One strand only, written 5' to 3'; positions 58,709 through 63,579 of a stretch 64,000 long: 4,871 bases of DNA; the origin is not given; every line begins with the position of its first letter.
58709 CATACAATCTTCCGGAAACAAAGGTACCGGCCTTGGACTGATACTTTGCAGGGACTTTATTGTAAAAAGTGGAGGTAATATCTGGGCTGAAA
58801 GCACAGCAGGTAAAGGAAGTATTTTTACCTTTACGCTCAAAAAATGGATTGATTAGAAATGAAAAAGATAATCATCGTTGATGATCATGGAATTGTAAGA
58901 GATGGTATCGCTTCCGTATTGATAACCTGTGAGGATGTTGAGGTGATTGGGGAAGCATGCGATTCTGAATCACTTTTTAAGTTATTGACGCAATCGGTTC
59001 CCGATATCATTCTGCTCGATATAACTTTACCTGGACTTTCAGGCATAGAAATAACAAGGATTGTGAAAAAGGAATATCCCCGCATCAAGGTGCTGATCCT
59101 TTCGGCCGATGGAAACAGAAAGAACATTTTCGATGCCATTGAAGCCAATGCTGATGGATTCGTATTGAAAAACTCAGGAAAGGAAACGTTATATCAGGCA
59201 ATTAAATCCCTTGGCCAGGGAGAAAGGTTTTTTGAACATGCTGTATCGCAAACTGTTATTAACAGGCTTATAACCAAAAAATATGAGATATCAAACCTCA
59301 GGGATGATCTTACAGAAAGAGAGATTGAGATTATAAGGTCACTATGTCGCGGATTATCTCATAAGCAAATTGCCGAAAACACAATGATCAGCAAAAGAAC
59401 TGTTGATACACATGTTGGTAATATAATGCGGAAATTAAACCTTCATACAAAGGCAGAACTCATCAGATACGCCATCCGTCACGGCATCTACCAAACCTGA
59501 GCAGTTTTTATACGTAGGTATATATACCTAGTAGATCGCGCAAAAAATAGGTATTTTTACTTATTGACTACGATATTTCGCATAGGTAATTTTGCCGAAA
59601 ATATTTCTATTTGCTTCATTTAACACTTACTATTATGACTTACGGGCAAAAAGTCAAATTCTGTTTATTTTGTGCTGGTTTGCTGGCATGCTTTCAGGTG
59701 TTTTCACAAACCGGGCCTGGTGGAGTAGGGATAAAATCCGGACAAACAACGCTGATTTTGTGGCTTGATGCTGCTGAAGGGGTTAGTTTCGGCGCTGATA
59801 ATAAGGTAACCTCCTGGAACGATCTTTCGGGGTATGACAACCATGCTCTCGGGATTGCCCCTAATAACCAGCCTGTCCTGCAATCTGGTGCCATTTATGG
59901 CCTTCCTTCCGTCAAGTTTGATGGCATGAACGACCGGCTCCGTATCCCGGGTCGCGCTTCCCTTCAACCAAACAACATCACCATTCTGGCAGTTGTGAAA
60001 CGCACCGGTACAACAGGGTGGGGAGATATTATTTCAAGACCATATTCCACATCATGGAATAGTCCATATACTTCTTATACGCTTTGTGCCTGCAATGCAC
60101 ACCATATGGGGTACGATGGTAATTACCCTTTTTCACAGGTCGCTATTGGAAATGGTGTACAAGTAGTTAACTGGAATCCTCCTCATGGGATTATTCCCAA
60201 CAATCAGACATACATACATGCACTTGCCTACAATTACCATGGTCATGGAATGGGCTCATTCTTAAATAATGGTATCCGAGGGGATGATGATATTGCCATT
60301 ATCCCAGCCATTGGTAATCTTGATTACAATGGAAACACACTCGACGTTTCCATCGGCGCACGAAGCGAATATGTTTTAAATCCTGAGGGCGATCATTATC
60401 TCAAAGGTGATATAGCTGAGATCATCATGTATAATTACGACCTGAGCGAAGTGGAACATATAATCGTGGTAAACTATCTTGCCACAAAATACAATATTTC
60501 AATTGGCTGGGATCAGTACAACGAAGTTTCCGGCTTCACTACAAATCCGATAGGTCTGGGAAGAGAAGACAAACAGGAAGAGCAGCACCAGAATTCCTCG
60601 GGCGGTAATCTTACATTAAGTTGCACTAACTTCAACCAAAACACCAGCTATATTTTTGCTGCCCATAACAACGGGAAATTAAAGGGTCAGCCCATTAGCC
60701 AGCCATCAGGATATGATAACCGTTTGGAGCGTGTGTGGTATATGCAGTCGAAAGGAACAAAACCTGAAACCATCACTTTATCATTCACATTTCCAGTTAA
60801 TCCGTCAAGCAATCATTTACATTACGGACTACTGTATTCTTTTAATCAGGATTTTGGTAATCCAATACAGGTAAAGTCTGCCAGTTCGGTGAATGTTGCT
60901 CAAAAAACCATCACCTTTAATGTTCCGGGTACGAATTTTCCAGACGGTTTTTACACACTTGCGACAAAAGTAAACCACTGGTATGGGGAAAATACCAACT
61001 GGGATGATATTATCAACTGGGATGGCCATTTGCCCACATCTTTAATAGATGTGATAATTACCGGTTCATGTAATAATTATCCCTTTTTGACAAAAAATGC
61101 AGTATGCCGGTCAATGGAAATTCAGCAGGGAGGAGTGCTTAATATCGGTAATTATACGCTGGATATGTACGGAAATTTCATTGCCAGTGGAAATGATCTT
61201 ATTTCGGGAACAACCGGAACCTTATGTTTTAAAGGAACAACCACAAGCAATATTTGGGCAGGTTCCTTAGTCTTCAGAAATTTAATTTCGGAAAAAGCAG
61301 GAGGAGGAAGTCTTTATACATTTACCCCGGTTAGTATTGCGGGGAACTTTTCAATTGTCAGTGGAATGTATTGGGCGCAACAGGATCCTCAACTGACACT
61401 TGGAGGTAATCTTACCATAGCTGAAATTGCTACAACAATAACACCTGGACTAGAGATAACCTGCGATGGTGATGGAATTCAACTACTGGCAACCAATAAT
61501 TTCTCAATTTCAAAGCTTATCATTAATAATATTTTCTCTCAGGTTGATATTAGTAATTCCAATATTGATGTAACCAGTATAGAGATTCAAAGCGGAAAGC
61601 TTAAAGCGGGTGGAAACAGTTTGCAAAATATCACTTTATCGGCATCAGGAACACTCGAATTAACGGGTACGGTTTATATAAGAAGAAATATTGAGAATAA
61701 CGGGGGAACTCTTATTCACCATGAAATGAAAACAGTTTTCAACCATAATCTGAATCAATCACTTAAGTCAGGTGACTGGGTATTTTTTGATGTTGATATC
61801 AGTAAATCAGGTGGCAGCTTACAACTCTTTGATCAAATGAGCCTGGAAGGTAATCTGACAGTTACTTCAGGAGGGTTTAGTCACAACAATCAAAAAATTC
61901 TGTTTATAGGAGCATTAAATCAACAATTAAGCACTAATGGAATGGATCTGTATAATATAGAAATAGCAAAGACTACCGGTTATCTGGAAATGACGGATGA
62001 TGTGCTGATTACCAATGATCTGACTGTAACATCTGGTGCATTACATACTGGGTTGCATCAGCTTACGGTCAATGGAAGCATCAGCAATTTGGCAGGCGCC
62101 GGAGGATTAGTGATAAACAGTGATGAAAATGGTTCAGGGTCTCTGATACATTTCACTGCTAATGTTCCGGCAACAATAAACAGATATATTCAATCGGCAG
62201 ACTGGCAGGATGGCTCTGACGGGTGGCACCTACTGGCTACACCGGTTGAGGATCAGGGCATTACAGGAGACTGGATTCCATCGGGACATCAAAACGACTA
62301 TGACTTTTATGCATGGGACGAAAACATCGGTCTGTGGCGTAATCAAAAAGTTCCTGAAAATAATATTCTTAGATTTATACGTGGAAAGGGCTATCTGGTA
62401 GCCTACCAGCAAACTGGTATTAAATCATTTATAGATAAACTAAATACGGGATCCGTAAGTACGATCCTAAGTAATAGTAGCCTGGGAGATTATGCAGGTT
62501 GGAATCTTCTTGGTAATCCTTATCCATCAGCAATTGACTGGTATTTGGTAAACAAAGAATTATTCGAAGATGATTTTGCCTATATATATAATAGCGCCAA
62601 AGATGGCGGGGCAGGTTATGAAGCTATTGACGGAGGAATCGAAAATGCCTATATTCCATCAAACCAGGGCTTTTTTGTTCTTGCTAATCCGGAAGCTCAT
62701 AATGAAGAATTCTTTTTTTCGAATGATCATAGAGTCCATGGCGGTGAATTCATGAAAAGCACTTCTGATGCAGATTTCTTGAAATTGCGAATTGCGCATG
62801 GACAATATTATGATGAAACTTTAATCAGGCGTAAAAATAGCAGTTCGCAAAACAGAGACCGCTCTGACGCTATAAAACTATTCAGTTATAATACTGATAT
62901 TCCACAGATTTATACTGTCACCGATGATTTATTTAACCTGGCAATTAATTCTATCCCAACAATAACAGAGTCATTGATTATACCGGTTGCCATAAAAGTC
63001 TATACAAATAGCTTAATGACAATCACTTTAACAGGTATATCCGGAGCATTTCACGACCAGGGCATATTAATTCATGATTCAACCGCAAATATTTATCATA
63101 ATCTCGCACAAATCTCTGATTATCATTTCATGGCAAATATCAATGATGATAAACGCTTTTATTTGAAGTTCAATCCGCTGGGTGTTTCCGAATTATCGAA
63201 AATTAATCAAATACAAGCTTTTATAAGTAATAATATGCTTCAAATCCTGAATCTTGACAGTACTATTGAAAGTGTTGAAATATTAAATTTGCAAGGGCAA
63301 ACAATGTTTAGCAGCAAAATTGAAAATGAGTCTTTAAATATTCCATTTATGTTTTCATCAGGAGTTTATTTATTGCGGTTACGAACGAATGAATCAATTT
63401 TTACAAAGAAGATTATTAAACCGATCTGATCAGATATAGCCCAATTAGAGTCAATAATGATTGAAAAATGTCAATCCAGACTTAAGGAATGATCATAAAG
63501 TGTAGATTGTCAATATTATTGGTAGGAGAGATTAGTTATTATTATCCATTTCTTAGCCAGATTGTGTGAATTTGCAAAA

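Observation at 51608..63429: Signalling island: paralogous TPR-sensor receptors (cyclase output vs His-kinase output) flanking DUF1684 and NfeD-flotillin, upstream of a giant candidate T9SS LamG adhesin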

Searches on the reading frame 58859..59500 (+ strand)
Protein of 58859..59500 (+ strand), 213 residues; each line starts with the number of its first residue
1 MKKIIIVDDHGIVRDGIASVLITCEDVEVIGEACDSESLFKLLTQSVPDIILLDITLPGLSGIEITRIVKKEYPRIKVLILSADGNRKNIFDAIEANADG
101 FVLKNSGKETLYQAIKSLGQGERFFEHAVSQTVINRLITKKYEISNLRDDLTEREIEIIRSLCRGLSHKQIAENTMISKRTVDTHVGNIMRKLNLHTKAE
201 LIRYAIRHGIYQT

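Call 3: search_protein_families(library=pfam, proteins=[window:58859-59500:+], max_evalue=0.01)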
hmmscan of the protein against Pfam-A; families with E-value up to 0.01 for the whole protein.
window:58859-59500:+ (213 aa): 3 families
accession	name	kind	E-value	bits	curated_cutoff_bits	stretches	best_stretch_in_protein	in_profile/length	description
PF00072.30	Response_reg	-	2.3e-24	86.1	30.2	1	4-116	1-111/111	Response regulator receiver domain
PF00196.25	GerE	-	1.4e-18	66.7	23.5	1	150-205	2-57/57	Bacterial regulatory proteins, luxR family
PF08281.18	Sigma70_r4_2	-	0.0011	19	25.7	1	165-193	26-54/54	Sigma-70, region 4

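Call 4: search_protein_families(library=ncbifam, proteins=[window:58859-59500:+], max_evalue=0.01)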
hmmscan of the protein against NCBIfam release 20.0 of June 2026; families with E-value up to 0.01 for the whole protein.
window:58859-59500:+ (213 aa): 115 families (the best 25 are shown)
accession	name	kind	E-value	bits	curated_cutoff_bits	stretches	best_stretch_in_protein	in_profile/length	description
NF052445.1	RespRegMctR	equivalog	2.6e-49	167.4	300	1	3-210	3-204/205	two-component system response regulator MctR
NF011896.0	PRK15369.1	equivalog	2.6e-46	157.9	242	1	2-210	4-209/211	two component system response regulator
NF047785.1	respo_reg_MadR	equivalog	5e-41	140.3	300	1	3-210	2-208/209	MadR family response regulator transcription factor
NF007708.0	PRK10403.1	equivalog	1.5e-39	135.7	343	1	3-198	8-201/215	nitrate/nitrite response regulator protein NarP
NF007935.0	PRK10651.1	equivalog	1.7e-37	128.7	250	1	3-202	8-207/216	two-component system response regulator NarL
NF007018.1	PRK09483.1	equivalog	1.6e-35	122.8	280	1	1-212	1-210/217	UvrY/SirA/GacA family response regulator transcription factor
NF007403.0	PRK09935.1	equivalog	4.7e-33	114.6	271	1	3-208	5-207/210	fimbria biosynthesis transcriptional regulator FimZ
NF007419.0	PRK09958.1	equivalog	9.3e-27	93.9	251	1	4-208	3-201/204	acid-sensing system DNA-binding response regulator EvgA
NF041830.1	RR_TF_ErdR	exception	1.8e-24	86.6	390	1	3-199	3-199/213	response regulator transcription factor ErdR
NF006900.1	PRK09390.1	equivalog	5e-22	78.4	255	1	3-209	6-201/203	response regulator FixJ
NF007685.0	PRK10360.1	equivalog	6.2e-22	78.4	258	1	1-203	1-190/196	response regulator transcription factor UhpA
NF008098.0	PRK10840.1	equivalog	7.7e-22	77.8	235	1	3-204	5-204/216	response regulator transcription factor RcsB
TIGR02154.1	PhoB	equivalog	1.2e-18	67.2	296.2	1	2-204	3-217/226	phosphate regulon transcriptional regulator PhoB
NF052366.1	photon_PedR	equivalog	3.2e-16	59.2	120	1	150-209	2-61/74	photosynthetic electron transport-dependent transcriptional regulator PedR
NF041367.1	CheY_Halo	equivalog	5.3e-16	59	200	1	4-117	1-112/114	chemotaxis protein CheY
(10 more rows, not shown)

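Call 9: find_encoding_contigs(protein=window:58859-59500:+, flank=10000, max_places=6)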
Protein window:58859-59500:+ (213 aa): no gene with exactly this product is on record in the collection.

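Call 84: search_protein_families(library=padloc, proteins=[window:58859-59500:+], max_evalue=0.001)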
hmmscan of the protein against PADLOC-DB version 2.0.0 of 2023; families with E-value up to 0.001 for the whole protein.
window:58859-59500:+ (213 aa): 3 families
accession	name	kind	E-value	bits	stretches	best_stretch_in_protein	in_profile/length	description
PDLC01851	CARF3--CARF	-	2.2e-08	31.9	1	145-199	204-258/279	-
PDLC01855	CARF3--CARF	-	1.7e-06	25.9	1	135-193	202-260/288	-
PDLC01848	CARF3--CARF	-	0.00018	19.2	1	142-193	126-177/197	-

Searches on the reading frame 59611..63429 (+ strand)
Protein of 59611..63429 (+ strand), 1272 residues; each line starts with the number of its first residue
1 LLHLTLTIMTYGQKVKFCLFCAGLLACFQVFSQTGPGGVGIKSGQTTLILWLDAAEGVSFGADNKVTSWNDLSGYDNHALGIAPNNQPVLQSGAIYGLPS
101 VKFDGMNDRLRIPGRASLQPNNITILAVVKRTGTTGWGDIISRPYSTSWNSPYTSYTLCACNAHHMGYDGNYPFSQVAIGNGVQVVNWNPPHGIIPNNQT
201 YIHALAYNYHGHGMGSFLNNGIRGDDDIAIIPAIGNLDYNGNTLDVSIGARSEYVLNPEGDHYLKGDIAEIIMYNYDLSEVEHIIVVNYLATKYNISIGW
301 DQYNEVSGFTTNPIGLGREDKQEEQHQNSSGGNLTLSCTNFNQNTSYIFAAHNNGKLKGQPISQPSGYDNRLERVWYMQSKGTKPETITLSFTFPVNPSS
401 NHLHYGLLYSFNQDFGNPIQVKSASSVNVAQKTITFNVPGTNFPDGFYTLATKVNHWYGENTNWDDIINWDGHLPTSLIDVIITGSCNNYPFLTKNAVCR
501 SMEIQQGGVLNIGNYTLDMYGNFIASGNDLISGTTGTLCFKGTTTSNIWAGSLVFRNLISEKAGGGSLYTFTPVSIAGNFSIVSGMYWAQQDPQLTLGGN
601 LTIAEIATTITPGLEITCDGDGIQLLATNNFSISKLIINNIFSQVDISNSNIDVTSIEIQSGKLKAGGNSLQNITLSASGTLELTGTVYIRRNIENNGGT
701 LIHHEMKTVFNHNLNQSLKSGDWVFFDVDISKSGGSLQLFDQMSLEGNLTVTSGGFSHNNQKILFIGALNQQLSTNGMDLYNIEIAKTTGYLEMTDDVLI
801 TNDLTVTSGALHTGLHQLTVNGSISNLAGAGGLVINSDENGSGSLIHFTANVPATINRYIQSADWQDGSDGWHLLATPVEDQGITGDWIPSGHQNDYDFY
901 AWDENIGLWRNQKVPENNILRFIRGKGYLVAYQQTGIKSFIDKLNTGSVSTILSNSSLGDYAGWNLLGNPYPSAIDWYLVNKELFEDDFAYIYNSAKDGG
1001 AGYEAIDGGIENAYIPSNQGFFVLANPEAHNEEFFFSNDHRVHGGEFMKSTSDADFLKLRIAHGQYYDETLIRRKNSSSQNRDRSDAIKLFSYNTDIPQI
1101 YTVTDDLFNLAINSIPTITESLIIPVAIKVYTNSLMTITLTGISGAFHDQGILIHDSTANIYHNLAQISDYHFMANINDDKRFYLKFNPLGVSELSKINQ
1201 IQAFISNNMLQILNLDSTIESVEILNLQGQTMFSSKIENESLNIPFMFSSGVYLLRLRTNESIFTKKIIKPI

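Call 3: search_protein_families(library=pfam, proteins=[window:59611-63429:+], max_evalue=0.01)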
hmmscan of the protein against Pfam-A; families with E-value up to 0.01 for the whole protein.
window:59611-63429:+ (1272 aa): 1 family
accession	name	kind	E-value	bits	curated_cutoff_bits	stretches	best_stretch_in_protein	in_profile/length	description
PF18962.6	Por_Secre_tail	-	0.00029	21.5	27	1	1207-1269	7-74/75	Secretion system C-terminal sorting domain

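Call 4: search_protein_families(library=ncbifam, proteins=[window:59611-63429:+], max_evalue=0.01)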
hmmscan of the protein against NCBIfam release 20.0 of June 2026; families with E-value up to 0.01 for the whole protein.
window:59611-63429:+ (1272 aa): 1 family
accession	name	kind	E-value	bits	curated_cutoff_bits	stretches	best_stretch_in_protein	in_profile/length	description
TIGR04183.1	Por_Secre_tail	domain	4e-10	39.5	23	1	1207-1270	8-71/72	T9SS type A sorting domain-containing protein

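Call 27: find_homologous_proteins(query=window:59632-63429:+)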
Query window:59632-63429:+ (1265 aa): 56 proteins with E <= 0.001 among 8000 candidates.
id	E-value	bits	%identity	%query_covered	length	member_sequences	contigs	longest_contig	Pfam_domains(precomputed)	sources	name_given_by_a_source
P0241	0.0e+0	2905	100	100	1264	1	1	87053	PF26628.1,PF18962.8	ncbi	-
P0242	0.0e+0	1621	58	99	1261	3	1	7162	PF18962.8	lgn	-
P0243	0.0e+0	1588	58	97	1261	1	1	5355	-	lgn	-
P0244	0.0e+0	1493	54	98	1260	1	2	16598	-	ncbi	-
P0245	5.9e-232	791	49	60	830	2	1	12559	-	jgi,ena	-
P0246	3.1e-175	603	45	44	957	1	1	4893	-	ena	-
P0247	2.1e-165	571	48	40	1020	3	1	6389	PF26628.1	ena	-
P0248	1.0e-149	519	42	44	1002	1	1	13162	PF26628.1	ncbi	-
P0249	3.3e-148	514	45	41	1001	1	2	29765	PF26628.1,PF18962.8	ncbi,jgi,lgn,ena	-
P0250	2.3e-143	498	48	39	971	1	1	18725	PF26628.1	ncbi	-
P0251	5.0e-43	165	27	27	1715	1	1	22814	PF26628.1,PF03160.21,PF18962.8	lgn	-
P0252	1.5e-37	147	23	24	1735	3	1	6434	PF26628.1,PF00354.25,PF03160.21,PF18962.8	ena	-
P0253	9.4e-34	135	29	34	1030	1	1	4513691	PF18962.8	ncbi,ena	-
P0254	2.6e-33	133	28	44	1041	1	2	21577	PF26628.1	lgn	-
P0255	1.5e-32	131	24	35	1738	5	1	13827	PF26628.1,PF00354.25,PF03160.21,PF18962.8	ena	-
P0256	3.6e-32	129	29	40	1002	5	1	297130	PF26628.1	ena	-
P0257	4.0e-31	126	26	33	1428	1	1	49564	PF00354.25,PF03160.21,PF18962.8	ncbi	-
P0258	3.6e-30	123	26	28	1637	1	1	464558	PF26628.1,PF03160.21,PF18962.8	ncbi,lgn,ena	-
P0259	3.0e-29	120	35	8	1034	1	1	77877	PF18962.8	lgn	-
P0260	2.3e-28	117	30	34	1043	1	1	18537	PF18962.8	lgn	-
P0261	1.3e-27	114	32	15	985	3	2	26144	PF26628.1,PF18962.8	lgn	-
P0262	2.1e-27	114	33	8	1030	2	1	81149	PF18962.8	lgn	-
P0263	3.5e-26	110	28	34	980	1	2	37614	PF26628.1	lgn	-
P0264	5.8e-26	109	27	41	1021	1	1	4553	PF26628.1,PF18962.8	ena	-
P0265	1.0e-25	108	25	31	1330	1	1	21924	PF26628.1,PF00354.25,PF03160.21,PF18962.8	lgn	-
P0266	2.4e-25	107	26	34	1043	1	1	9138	PF26628.1,PF13385.14,PF18962.8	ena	-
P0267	2.8e-25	107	27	35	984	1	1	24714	PF26628.1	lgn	-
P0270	1.3e-22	98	26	25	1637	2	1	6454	PF26628.1,PF03160.21,PF18962.8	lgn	-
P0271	1.5e-22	98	26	38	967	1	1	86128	PF26628.1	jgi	-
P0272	6.8e-22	95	35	7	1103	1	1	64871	PF26628.1,PF13385.14,PF18962.8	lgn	-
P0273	1.1e-20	91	27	41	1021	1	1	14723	PF26628.1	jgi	jgi:hypothetical protein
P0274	2.7e-20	90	28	35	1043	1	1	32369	PF26628.1,PF18962.8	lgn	-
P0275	5.4e-19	86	27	35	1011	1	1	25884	PF26628.1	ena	-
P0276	5.1e-18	83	27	29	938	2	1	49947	PF26628.1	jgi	jgi:hypothetical protein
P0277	2.5e-17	80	26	34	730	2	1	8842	PF26628.1,PF00354.25,PF03160.21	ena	-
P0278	2.7e-17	80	28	27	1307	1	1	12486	PF26628.1,PF18962.8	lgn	-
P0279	4.3e-17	79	24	43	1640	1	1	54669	PF11790.15,PF18962.8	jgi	jgi:hypothetical protein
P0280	8.3e-17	79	35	8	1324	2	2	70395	PF26628.1,PF18962.8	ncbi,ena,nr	ncbi:MAG TPA: T9SS type A sorting domain-containing protein [Bacteroidales bacterium]|nr:T9SS type A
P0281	2.0e-16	77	34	6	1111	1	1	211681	PF26628.1,PF13385.14,PF18962.8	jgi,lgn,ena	-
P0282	1.0e-15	75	30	10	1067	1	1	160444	PF26628.1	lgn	-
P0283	2.1e-15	74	26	47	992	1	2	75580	PF26628.1,PF13385.14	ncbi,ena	-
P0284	3.6e-15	73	26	40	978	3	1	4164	PF26628.1,PF13385.14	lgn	-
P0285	5.4e-15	72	25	32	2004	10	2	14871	PF26628.1,PF03160.21,PF18962.8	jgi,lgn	jgi:hypothetical protein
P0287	3.2e-14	70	27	30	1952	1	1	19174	PF00431.27,PF20009.5,PF13385.14,PF18962.8,PF13860.13,PF14873.12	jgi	jgi:hypothetical protein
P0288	4.2e-14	70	25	29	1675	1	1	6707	PF26628.1,PF03160.21,PF13860.13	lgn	-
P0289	1.1e-13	68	26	45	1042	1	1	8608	PF26628.1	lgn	-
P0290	1.4e-13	68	39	8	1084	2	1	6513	PF13385.14,PF18962.8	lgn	-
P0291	7.9e-13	65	37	8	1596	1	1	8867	PF00801.27,PF13385.14,PF18962.8,PF18911.7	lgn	-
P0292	1.5e-11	61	24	22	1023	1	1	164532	PF26628.1,PF18962.8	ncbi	-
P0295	5.1e-10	56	33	8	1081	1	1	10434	PF26628.1,PF13385.14,PF18962.8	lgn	-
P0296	1.6e-9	54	22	43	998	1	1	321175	PF18962.8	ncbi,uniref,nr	ncbi:T9SS type A sorting domain-containing protein [Tamlana sp. 62-3]|uniref:T9SS type A sorting dom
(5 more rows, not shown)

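Call 28: find_encoding_contigs(protein=P0244, flank=10000, max_places=2)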
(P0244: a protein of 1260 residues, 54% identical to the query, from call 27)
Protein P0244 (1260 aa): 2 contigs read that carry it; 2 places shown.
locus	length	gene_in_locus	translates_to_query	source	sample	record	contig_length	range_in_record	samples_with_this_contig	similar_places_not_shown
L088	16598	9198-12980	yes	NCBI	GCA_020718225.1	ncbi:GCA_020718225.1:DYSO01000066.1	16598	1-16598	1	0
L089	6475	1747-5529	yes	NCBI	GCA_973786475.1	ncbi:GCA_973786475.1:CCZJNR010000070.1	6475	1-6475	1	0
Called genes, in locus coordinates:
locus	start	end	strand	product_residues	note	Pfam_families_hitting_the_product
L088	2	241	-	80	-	?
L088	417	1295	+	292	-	PF05235:CHAD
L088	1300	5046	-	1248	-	PF01799:Fer2_2, PF00941:FAD_binding_5, PF03450:CO_deh_flav_C, PF01315:Ald_Xan_dh_C, PF02738:MoCoBD_1, PF20256:MoCoBD_2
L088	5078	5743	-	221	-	PF02625:XdhC_CoxI, PF13478:XdhC_C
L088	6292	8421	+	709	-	PF07719:TPR_2 (faint), PF13176:TPR_7 (faint), PF13181:TPR_8 (faint), PF13374:TPR_10 (faint), PF00515:TPR_1 (weak), PF13424:TPR_12, PF00512:HisKA, PF02518:HATPase_c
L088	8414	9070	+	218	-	PF00072:Response_reg, PF00196:GerE, PF08281:Sigma70_r4_2 (weak)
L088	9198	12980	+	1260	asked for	-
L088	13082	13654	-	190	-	PF01128:IspD (weak), PF12804:NTP_transf_3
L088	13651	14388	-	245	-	PF13350:Y_phosphatase3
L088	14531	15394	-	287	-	PF00140:Sigma70_r1_2, PF04542:Sigma70_r2, PF04539:Sigma70_r3, PF04545:Sigma70_r4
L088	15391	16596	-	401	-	?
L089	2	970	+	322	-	?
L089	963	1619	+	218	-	PF00072:Response_reg, PF00196:GerE, PF08281:Sigma70_r4_2 (weak)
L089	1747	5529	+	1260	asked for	-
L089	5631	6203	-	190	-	PF01128:IspD (weak), PF12804:NTP_transf_3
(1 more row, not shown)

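Call 29: find_encoding_contigs(protein=P0249, flank=10000, max_places=2)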
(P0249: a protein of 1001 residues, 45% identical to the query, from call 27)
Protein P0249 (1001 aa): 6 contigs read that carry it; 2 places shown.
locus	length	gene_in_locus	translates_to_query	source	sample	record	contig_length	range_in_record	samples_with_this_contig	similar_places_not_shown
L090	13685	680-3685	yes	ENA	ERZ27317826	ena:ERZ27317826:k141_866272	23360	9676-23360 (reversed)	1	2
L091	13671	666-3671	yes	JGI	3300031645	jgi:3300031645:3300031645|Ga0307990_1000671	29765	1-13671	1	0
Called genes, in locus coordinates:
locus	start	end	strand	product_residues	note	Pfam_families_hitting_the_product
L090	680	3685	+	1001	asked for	PF26628:DUF8202, PF18962:Por_Secre_tail (weak)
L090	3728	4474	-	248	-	PF03932:CutC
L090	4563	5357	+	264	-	-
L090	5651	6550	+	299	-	PF02016:Peptidase_S66, PF17676:Peptidase_S66C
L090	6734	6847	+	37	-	-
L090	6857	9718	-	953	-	-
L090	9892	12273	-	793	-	PF13884:Peptidase_S74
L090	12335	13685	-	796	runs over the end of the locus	PF13884:Peptidase_S74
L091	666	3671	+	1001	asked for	PF26628:DUF8202, PF18962:Por_Secre_tail (weak)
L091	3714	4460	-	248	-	PF03932:CutC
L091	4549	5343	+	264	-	-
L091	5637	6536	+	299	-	PF02016:Peptidase_S66, PF17676:Peptidase_S66C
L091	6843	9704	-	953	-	-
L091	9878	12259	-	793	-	PF13884:Peptidase_S74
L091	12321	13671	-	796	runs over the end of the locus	PF13884:Peptidase_S74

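Call 31: find_related_loci(query=A2, collection=metagenome_contigs, flank=10000)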
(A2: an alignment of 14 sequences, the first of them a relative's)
Query A2 (1264 aa) in metagenome_contigs; peptide patterns used: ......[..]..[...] (x = any residue, [..] = any of these).
184 stretches matched a pattern; 60 encode a relative of the query (tblastn E <= 1e-3); 60 distinct loci.
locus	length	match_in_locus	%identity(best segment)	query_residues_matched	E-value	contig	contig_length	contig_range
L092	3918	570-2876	49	7-763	0e+0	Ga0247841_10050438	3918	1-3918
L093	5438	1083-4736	32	8-1222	3e-170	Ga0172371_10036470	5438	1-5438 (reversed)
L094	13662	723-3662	45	8-1261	4e-120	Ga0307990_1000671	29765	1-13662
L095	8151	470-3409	45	8-1261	3e-120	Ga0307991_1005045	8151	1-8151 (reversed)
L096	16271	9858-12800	44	8-1261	9e-120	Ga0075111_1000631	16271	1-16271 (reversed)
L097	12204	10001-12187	44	8-1017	1e-119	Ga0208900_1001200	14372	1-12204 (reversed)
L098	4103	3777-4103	76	25-133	3e-44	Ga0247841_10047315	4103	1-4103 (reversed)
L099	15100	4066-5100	29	11-375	3e-30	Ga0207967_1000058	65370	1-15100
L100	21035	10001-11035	29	11-375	3e-30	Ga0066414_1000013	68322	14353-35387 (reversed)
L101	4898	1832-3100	29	7-448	8e-30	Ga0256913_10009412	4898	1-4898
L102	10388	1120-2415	27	1-444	4e-29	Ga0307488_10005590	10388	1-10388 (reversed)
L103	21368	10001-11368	26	22-499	8e-28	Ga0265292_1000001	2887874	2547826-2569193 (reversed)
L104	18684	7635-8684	29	7-375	9e-25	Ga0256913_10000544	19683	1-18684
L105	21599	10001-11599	25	8-526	9e-23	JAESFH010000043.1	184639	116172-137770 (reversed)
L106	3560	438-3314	25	10-1262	4e-22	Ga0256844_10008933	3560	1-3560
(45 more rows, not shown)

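Call 84: search_protein_families(library=padloc, proteins=[window:59632-63429:+], max_evalue=0.001)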
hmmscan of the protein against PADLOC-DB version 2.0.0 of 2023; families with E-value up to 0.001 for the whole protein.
window:59632-63429:+ (1265 aa): 0 families
